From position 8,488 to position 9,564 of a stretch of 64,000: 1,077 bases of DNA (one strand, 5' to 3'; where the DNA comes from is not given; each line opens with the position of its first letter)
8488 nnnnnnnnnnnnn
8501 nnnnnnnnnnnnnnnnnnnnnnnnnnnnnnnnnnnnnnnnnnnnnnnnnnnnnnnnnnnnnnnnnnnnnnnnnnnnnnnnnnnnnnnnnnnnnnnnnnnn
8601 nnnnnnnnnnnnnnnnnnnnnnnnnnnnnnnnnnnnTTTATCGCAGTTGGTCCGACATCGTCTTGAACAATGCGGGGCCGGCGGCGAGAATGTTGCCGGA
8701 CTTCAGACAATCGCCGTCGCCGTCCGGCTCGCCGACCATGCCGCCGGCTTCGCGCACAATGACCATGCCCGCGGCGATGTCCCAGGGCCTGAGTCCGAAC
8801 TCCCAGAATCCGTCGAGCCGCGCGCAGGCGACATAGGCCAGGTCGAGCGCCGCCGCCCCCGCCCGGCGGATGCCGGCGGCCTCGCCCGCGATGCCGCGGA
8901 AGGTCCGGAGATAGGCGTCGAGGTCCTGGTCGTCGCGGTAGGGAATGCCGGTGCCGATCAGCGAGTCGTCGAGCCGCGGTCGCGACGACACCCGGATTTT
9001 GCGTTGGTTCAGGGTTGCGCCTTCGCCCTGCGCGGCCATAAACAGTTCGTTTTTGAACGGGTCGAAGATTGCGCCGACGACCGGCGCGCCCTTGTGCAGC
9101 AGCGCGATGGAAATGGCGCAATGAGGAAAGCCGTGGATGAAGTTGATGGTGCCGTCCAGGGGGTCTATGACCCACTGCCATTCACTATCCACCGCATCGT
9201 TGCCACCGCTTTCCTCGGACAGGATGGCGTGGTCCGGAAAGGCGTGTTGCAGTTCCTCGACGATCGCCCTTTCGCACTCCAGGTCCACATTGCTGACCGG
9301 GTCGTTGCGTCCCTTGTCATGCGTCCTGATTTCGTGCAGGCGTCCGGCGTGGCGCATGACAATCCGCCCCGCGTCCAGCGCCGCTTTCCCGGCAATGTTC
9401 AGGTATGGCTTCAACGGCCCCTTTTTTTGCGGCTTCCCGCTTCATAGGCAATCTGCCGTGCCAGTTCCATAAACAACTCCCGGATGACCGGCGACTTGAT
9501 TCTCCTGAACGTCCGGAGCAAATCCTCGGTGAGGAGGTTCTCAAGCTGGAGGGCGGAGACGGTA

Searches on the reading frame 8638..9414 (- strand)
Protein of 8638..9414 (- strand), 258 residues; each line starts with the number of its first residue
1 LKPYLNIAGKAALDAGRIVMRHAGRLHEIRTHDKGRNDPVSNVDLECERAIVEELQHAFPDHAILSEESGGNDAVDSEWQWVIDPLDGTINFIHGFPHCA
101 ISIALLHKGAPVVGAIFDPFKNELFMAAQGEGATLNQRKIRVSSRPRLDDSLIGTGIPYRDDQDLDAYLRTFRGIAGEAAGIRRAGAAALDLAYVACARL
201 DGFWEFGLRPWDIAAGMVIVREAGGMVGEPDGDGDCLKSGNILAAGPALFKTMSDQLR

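Call 16: search_protein_families(library=pfam, proteins=[window:8638-9414:-], max_evalue=0.001)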
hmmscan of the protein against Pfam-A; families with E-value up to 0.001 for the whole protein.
window:8638-9414:- (258 aa): 1 family
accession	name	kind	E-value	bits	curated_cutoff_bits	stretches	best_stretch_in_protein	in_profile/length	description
PF00459.30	Inositol_P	-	7.9e-71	239.1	27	1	3-246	4-254/271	Inositol monophosphatase family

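Call 50: search_protein_families(library=ncbifam, proteins=[window:8638-9414:-], max_evalue=0.00001)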
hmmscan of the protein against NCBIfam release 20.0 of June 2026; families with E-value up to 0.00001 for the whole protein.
window:8638-9414:- (258 aa): 7 families
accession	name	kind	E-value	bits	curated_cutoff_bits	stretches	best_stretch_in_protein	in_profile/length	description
NF008027.1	PRK10757.1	equivalog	1.1e-74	250.8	332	1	1-258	1-258/267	inositol-1-monophosphatase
TIGR02067.1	his_9_HisN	equivalog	6.8e-49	166.6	275.15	1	6-248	3-241/252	histidinol-phosphatase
NF009321.0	PRK12676.1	equivalog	7.9e-43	146.4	264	1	6-233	9-232/264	bifunctional fructose-bisphosphatase/inositol-phosphate phosphatase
TIGR01331.1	bisphos_cysQ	equivalog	5.5e-31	108.1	228.8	1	9-232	6-229/250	3'(2'),5'-bisphosphate nucleotidase CysQ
NF008182.0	PRK10931.1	equivalog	8.4e-21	74.2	379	1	10-229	7-222/246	3'(2'),5'-bisphosphate nucleotidase CysQ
NF010678.0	PRK14076.1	equivalog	1.1e-17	64.1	493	1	39-232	41-253/570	bifunctional NADP phosphatase/NAD kinase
TIGR01330.1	bisphos_HAL2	equivalog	1.8e-12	46.8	267.05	0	80-120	136-175/359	3'(2'),5'-bisphosphate nucleotidase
